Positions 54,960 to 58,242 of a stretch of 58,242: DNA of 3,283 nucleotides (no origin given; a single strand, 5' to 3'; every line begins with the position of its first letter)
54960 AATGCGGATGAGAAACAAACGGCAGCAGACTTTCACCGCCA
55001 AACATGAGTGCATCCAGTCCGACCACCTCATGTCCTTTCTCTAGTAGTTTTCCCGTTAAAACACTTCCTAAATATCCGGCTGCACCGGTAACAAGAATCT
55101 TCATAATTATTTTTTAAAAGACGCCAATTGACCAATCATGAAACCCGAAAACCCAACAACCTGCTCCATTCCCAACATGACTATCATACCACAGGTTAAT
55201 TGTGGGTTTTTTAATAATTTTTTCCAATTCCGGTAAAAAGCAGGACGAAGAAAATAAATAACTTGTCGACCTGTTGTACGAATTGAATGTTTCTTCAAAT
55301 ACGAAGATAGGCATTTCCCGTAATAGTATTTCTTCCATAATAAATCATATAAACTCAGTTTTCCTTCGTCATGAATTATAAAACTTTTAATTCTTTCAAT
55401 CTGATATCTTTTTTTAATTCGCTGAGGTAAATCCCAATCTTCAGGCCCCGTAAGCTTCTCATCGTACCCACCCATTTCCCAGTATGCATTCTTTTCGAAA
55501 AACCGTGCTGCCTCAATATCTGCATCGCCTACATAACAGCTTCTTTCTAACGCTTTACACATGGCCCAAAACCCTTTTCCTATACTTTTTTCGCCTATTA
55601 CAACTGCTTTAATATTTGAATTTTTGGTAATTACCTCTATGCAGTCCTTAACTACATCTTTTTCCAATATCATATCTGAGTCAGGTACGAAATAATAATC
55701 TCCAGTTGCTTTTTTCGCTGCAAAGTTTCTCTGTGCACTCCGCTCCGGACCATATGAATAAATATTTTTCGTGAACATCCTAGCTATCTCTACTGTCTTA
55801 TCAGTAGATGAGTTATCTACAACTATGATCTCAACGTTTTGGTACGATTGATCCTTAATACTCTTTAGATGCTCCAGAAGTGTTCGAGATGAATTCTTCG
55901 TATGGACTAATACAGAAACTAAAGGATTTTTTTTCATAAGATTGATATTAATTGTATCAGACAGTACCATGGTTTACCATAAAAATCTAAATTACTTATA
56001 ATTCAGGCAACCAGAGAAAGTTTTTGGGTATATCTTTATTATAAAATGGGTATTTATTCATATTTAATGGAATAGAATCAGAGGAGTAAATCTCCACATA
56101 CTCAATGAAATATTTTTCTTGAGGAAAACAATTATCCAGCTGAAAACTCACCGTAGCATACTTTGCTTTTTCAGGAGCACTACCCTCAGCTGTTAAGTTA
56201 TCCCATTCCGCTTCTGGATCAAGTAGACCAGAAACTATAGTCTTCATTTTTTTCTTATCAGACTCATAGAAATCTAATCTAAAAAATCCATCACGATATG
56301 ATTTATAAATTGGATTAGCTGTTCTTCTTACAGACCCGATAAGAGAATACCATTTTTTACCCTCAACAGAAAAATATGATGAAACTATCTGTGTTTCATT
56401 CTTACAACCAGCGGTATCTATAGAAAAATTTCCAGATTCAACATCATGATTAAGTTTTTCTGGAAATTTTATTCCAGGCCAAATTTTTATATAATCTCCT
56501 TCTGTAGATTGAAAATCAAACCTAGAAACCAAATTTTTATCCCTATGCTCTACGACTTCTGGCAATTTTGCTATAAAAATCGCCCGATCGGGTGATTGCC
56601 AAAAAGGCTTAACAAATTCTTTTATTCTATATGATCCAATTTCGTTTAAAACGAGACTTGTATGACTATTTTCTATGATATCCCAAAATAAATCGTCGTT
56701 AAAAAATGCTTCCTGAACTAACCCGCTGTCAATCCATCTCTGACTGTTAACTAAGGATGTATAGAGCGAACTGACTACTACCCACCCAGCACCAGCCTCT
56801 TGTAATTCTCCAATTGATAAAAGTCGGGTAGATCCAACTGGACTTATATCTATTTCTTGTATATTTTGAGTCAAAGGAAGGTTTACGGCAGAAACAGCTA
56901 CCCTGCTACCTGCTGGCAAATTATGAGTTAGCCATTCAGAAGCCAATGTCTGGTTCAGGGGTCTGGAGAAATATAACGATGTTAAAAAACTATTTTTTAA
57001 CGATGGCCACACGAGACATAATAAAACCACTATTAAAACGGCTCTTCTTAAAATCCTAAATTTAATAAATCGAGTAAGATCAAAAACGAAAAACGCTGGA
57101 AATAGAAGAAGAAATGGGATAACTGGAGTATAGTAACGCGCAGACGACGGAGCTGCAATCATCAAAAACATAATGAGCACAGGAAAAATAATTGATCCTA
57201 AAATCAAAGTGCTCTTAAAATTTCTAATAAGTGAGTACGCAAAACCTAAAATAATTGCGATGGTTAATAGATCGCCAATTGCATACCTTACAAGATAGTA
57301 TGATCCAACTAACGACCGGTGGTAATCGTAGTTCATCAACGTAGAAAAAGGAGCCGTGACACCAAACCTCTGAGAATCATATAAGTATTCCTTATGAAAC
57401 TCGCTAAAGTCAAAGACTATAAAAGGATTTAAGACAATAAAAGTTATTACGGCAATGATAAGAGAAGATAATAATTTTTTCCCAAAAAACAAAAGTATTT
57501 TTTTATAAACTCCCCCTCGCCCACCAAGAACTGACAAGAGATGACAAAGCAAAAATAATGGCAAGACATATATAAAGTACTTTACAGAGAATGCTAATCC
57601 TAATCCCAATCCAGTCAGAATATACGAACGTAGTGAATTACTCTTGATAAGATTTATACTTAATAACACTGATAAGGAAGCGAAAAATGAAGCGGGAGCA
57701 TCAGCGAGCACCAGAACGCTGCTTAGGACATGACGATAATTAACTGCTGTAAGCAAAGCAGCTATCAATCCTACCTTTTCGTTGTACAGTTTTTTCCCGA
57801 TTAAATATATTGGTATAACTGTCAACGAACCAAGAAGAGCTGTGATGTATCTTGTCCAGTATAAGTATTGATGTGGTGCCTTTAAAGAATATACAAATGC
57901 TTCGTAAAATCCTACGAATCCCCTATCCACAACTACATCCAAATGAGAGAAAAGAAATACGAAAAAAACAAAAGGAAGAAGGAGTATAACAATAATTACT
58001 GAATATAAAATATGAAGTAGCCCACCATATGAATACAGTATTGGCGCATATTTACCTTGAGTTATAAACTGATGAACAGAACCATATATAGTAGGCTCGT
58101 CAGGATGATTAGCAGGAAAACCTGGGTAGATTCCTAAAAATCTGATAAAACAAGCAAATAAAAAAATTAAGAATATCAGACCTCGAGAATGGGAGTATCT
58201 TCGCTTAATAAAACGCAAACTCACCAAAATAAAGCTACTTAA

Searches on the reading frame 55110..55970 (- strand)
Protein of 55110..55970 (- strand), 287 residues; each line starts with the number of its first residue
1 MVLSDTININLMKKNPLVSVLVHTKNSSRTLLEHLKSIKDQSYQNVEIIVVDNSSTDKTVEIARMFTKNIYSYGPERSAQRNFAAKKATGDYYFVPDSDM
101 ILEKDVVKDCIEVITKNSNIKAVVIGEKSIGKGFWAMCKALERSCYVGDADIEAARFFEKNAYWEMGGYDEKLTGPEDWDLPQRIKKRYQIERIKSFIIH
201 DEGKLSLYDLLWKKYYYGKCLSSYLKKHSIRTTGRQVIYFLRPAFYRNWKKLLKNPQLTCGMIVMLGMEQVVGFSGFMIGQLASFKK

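Call 8: search_protein_families(library=pfam, proteins=[window:55110-55970:-], max_evalue=0.01)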
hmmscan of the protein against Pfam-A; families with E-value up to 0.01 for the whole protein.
window:55110-55970:- (287 aa): 4 families
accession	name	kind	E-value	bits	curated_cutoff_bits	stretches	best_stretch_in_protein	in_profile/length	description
PF00535.33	Glycos_transf_2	-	1.1e-22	81.2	23.3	1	19-136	1-126/168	Glycosyl transferase family 2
PF10111.15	Glyco_tranf_2_2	-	1.2e-11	45.1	27.3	2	23-117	5-109/276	Glycosyltransferase like family 2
PF13641.12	Glyco_tranf_2_3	-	0.0002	21.9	27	1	18-123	3-119/230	Glycosyltransferase like family 2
PF13896.12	Glyco_transf_49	-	0.0068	16.2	27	1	78-119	119-160/329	Glycosyl-transferase for dystroglycan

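Call 13: find_encoding_contigs(protein=window:55110-55970:-, flank=10000, max_places=5)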
Protein window:55110-55970:- (287 aa): 5 contigs read that carry it; 4 places shown.
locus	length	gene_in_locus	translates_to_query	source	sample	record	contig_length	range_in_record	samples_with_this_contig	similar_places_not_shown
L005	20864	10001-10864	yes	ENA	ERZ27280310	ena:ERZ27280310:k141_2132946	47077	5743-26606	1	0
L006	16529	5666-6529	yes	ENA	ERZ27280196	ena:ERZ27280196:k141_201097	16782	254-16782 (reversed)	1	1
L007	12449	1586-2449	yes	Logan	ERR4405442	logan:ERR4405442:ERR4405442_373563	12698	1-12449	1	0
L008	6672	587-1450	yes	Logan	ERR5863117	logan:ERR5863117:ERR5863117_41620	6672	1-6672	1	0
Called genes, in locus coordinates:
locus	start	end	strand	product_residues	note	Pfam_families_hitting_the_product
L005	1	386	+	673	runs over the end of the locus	PF13231:PMT_2, PF02366:PMT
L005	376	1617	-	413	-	PF00534:Glycos_transf_1, PF13692:Glyco_trans_1_4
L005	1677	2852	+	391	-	PF01041:DegT_DnrJ_EryC1, PF01053:Cys_Met_Meta_PP (weak)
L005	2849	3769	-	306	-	PF00535:Glycos_transf_2, PF10111:Glyco_tranf_2_2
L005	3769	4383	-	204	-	PF18915:DUF5667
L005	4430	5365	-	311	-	-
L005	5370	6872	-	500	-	PF03062:MBOAT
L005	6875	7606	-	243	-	PF00535:Glycos_transf_2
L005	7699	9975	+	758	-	PF02366:PMT, PF13231:PMT_2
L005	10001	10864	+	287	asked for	PF10111:Glyco_tranf_2_2 (faint), PF00535:Glycos_transf_2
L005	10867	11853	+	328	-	PF01073:3Beta_HSD, PF01370:Epimerase, PF02719:Polysacc_synt_2, PF04321:RmlD_sub_bind, PF05368:NmrA, PF07993:NAD_binding_4 (faint), PF13460:NAD_binding_10, PF16363:GDP_Man_Dehyd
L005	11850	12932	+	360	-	PF00266:Aminotran_5 (faint), PF01041:DegT_DnrJ_EryC1, PF00155:Aminotran_1_2 (weak)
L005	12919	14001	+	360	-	PF01073:3Beta_HSD, PF01370:Epimerase, PF02719:Polysacc_synt_2 (weak), PF07993:NAD_binding_4 (weak), PF16363:GDP_Man_Dehyd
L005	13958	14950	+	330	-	PF01073:3Beta_HSD, PF01370:Epimerase, PF02719:Polysacc_synt_2 (faint), PF07993:NAD_binding_4 (faint), PF16363:GDP_Man_Dehyd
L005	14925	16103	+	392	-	PF00534:Glycos_transf_1, PF13692:Glyco_trans_1_4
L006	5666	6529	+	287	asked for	PF10111:Glyco_tranf_2_2 (faint), PF00535:Glycos_transf_2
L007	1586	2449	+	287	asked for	PF10111:Glyco_tranf_2_2 (faint), PF00535:Glycos_transf_2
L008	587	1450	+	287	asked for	PF10111:Glyco_tranf_2_2 (faint), PF00535:Glycos_transf_2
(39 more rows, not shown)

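Call 26: search_protein_families(library=ncbifam, proteins=[window:55110-55970:-], max_evalue=0.001)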
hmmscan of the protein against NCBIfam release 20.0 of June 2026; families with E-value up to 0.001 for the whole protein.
window:55110-55970:- (287 aa): 20 families
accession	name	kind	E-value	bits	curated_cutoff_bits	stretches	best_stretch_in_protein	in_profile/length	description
TIGR04283.1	glyco_like_mftF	equivalog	7.2e-21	74.8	182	1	18-218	1-202/221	TIGR04283 family arsenosugar biosynthesis glycosyltransferase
NF047683.1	TeichurnBiosyTuaG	equivalog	6.1e-12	45.7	400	1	12-118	2-115/252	teichuronic acid biosynthesis protein TuaG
NF007482.0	PRK10073.1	equivalog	1e-11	44.4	423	1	12-117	2-113/334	glycosyltransferase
NF041875.1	EPS_EpsD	equivalog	1.2e-11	44.6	370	1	18-230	1-236/325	exopolysaccharide biosynthesis glycosyltransferase EpsD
TIGR03111.1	glyc2_xrt_Gpos1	hypoth_equivalog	1.7e-11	43.6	363.95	1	8-123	41-165/439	TIGR03111 family XrtG-associated glycosyltransferase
TIGR03965.1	mycofact_glyco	equivalog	5.1e-10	38.8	280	1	13-104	71-169/467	mycofactocin biosynthesis glycosyltransferase MftF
TIGR03937.1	PgaC_IcaA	equivalog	1.6e-09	37.2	422.3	1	12-124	41-160/407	poly-beta-1,6-N-acetyl-D-glucosamine synthase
NF053739.1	GlytfEpsEBac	equivalog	4.7e-09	35.6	450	1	16-69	1-54/265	glycosyltransferase EpsE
NF050050.1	ProtGlycPglI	equivalog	1.9e-08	34.1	500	1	16-107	2-102/306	GalNAc(5)-diNAcBac-PP-undecaprenol beta-1,3-glucosyltransferase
NF038299.1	EPS_HpsN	equivalog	7.4e-07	28.4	425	1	16-123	1-115/317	hormogonium polysaccharide biosynthesis glycosyltransferase HpsN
TIGR03469.1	HpnB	hypoth_equivalog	1.9e-06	27.2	379.25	1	11-69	39-98/386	hopene-associated glycosyltransferase HpnB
NF038302.1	EPS_HpsE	equivalog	5.6e-06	25.5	300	1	22-117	7-114/307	hormogonium polysaccharide biosynthesis glycosyltransferase HpsE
TIGR04242.1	nodulat_NodC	equivalog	6.2e-06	25.4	550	1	12-121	44-162/395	chitooligosaccharide synthase NodC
NF045692.1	OglycostaseCruG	equivalog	1.5e-05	24.2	600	1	17-66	42-91/386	2'-O-glycosyltransferase CruG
NF010496.0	PRK13915.1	equivalog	2.1e-05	23.8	262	1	10-71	25-89/307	glucosyl-3-phosphoglycerate synthase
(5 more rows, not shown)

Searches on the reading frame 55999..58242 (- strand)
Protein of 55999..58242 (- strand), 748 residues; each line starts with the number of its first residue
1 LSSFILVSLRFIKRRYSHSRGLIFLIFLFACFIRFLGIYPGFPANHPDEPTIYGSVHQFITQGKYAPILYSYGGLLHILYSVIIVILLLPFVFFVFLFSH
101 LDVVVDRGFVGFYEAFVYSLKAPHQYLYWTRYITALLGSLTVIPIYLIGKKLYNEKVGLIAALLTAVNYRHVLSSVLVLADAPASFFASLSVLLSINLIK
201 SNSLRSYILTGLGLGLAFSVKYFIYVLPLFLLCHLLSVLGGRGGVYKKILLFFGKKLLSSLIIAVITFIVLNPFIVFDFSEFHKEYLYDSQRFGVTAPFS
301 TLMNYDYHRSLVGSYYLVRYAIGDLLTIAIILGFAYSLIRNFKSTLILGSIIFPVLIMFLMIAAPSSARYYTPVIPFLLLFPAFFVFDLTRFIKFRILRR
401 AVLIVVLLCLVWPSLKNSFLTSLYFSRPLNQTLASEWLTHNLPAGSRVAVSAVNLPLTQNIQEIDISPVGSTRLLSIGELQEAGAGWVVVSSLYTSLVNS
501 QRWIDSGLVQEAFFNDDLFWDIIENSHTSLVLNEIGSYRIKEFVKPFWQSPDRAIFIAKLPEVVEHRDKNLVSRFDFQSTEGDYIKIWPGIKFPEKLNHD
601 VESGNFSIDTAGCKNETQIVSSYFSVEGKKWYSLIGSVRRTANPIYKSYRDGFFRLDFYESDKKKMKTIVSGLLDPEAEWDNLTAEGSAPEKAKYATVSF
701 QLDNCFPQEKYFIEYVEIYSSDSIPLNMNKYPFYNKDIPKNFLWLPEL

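Call 8: search_protein_families(library=pfam, proteins=[window:55999-58242:-], max_evalue=0.01)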
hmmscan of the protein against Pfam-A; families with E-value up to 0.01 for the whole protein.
window:55999-58242:- (748 aa): 2 families
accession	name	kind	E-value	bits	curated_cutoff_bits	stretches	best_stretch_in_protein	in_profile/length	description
PF13231.12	PMT_2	-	4.4e-12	46.9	26.1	1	131-252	25-144/160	Dolichyl-phosphate-mannose-protein mannosyltransferase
PF02366.24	PMT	-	7.1e-10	39.3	22.7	1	128-269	83-234/245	Dolichyl-phosphate-mannose-protein mannosyltransferase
